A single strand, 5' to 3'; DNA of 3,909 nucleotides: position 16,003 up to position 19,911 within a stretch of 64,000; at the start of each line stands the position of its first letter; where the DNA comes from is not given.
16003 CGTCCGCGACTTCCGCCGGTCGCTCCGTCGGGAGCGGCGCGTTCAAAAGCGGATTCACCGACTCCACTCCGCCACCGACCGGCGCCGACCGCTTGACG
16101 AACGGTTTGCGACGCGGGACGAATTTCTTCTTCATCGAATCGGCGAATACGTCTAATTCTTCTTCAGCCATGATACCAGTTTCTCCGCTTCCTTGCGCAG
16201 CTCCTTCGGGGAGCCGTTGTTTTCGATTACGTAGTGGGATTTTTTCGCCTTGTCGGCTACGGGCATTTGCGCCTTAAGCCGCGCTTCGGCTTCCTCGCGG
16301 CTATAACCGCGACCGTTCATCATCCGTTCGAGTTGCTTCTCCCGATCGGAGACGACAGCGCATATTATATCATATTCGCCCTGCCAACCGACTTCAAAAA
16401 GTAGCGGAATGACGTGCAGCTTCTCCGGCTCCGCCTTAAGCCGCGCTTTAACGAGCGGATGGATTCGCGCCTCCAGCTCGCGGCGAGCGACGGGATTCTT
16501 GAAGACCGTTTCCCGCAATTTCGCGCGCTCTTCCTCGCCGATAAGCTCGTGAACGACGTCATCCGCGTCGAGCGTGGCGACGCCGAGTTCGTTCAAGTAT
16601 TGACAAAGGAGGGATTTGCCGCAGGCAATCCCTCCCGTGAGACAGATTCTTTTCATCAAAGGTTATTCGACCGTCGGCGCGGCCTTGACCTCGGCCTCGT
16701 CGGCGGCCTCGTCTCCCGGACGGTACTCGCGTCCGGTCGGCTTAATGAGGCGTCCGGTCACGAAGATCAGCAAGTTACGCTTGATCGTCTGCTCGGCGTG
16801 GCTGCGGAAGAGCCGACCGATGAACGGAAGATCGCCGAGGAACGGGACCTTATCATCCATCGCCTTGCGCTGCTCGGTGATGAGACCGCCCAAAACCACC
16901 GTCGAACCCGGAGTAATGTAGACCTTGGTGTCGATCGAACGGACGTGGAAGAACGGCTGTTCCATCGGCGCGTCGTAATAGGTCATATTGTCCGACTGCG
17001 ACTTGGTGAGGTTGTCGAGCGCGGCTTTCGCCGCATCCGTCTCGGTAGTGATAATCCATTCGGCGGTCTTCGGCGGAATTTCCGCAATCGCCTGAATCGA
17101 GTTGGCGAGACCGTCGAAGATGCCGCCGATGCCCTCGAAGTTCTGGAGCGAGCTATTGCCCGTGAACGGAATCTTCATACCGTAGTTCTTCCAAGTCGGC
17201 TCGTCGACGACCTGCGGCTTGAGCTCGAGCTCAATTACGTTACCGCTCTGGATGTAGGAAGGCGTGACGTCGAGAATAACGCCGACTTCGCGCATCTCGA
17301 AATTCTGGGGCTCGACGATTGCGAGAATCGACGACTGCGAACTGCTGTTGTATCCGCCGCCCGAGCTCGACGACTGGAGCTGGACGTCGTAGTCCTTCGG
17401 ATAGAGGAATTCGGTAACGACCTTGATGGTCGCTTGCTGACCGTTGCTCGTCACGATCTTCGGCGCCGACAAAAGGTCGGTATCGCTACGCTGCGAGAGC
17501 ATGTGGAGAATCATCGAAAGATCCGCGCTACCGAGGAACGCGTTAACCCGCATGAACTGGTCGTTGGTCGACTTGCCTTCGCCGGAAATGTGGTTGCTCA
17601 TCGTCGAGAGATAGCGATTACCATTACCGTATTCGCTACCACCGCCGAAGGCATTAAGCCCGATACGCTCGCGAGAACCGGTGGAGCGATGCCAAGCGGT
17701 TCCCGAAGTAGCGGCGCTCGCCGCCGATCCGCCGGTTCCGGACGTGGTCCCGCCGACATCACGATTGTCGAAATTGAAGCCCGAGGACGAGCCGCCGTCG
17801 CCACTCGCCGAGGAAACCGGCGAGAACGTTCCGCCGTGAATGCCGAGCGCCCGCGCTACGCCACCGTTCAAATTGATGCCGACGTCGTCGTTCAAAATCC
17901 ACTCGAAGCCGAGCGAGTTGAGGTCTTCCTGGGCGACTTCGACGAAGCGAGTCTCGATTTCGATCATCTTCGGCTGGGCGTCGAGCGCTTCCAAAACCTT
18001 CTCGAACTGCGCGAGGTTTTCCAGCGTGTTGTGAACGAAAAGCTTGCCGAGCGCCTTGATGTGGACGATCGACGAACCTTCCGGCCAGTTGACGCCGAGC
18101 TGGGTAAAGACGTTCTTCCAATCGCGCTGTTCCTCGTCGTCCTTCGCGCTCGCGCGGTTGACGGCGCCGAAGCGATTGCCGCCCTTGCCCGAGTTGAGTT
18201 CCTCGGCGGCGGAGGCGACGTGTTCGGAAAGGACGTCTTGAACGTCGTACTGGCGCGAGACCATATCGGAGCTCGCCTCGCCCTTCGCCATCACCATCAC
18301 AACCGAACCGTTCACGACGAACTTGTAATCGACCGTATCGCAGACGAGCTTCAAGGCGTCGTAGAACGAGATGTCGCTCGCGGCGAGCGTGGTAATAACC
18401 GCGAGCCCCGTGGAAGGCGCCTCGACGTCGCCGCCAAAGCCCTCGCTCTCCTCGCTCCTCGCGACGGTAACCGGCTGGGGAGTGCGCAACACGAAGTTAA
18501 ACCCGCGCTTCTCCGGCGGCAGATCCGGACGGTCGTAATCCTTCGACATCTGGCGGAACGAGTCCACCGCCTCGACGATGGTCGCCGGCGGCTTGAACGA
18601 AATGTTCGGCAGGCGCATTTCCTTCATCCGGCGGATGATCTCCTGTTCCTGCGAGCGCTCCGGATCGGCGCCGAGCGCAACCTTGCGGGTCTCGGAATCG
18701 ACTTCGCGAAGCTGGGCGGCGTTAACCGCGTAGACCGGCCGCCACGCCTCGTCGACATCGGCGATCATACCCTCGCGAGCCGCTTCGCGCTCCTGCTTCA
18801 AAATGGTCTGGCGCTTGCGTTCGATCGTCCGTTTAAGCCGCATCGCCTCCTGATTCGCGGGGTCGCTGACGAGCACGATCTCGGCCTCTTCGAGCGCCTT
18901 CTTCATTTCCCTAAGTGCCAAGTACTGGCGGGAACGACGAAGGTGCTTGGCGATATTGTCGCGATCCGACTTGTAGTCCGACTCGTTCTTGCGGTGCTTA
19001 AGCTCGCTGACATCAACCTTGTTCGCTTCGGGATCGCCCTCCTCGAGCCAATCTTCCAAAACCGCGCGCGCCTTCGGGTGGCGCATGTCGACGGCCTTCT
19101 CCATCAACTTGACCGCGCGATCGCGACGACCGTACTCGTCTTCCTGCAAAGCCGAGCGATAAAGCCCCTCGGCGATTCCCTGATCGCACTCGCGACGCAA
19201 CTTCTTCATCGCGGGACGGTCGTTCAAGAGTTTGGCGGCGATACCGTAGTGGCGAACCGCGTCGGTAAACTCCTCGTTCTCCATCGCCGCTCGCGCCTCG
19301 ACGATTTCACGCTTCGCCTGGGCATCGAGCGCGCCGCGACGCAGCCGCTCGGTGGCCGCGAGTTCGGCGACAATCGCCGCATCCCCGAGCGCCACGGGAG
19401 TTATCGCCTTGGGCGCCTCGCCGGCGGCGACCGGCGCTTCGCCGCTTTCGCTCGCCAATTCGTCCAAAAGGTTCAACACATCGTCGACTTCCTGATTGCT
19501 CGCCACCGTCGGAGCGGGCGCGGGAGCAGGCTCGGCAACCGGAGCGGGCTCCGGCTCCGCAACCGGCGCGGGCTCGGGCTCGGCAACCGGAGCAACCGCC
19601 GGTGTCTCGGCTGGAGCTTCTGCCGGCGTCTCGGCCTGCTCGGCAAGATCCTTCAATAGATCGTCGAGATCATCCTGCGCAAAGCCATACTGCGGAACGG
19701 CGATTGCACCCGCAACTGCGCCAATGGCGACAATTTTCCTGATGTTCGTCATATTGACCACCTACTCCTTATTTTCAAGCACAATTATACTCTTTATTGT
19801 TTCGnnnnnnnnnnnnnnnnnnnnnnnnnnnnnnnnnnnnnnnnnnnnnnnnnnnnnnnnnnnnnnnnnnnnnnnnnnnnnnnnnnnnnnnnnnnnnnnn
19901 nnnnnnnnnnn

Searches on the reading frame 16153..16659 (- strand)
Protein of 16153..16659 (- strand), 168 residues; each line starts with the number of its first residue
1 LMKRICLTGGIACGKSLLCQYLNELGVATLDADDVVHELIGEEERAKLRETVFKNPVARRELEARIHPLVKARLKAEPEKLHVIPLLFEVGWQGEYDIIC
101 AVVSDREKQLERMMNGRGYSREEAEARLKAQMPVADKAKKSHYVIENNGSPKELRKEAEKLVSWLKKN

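Call 26: search_protein_families(library=pfam, proteins=[window:16153-16659:-], max_evalue=0.01)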
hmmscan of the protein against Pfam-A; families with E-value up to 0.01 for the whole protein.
window:16153-16659:- (168 aa): 3 families
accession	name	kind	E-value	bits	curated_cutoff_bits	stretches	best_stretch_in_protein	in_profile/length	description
PF01121.26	CoaE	-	4.6e-34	118.1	27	2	41-151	61-178/180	Dephospho-CoA kinase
PF13238.12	AAA_18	-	0.00055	20.8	29.4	1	5-75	1-68/128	AAA domain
PF13521.12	AAA_28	-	0.0058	17.3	27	0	4-65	1-64/164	AAA domain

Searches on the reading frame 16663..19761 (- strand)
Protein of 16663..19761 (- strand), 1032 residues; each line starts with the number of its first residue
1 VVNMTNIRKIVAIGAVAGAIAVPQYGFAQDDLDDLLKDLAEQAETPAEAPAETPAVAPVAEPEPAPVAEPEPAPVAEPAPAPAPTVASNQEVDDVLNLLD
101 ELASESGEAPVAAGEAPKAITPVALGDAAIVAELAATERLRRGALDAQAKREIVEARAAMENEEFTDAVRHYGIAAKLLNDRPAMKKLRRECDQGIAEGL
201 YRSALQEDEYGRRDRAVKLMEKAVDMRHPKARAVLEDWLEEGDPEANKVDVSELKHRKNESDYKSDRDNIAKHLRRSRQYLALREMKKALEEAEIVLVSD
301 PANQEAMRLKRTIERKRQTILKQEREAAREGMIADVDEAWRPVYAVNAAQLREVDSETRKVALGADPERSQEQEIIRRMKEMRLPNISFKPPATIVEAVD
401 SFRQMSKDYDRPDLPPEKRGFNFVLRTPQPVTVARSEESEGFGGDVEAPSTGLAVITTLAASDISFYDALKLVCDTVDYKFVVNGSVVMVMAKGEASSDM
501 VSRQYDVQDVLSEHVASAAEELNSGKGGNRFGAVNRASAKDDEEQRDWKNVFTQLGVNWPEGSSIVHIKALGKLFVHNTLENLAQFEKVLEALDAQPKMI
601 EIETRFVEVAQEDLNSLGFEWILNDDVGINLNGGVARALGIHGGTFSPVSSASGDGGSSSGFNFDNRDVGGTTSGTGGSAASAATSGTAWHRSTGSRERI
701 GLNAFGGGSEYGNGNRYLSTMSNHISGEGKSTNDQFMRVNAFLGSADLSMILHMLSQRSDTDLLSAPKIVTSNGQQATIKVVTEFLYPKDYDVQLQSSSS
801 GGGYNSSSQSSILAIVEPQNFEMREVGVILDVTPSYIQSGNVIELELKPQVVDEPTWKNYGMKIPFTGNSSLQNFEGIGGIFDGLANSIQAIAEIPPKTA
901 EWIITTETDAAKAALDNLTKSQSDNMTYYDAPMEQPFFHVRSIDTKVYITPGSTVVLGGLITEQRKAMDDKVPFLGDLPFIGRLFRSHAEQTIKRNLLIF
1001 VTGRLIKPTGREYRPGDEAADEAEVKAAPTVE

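Call 6: search_protein_families(library=pfam, proteins=[window:16663-19761:-], max_evalue=0.01)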
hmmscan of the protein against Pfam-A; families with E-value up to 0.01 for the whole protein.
window:16663-19761:- (1032 aa): 1 family
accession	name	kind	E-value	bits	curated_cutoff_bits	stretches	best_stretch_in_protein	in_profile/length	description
PF00263.26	Secretin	-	3.6e-34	118.2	27.5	2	926-1007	92-169/169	Bacterial type II and III secretion system protein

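Call 94: search_protein_families(library=ncbifam, proteins=[window:16663-19761:-], max_evalue=0.01)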
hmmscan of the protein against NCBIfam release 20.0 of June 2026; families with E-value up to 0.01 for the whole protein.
window:16663-19761:- (1032 aa): 8 families
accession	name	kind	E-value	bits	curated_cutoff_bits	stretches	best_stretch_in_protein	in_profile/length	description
NF042912.1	Amuc_1098_fam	equivalog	6.6e-128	428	750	1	116-1014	8-804/805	Amuc_1098 family type IV pilus outer membrane protein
TIGR02517.1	type_II_gspD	equivalog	1.5e-41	142.6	351.35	2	933-1007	517-591/600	type II secretion system secretin GspD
TIGR02515.1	IV_pilus_PilQ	subfamily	5.4e-36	124.5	284.35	3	922-1007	344-428/428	type IV pilus secretin PilQ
TIGR02519.1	pilus_MshL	equivalog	2.7e-31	108.7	250.2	2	930-1005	214-289/290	pilus (MSHA type) biogenesis protein MshL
NF010083.0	PRK13568.1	equivalog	4.8e-28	98.1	554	2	942-1007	353-418/419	DNA uptake porin HofQ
TIGR02516.1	type_III_yscC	equivalog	7.6e-21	74.2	238.45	2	939-1007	394-462/463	type III secretion system outer membrane ring subunit SctC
NF007851.2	PRK10560.1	exception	4.8e-18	65.1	598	1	942-1007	345-410/412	DNA uptake porin HofQ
NF011873.0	PRK15346.1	equivalog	5.7e-18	64.9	524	2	939-992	427-480/499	EscC/YscC/HrcC family type III secretion system outer membrane ring protein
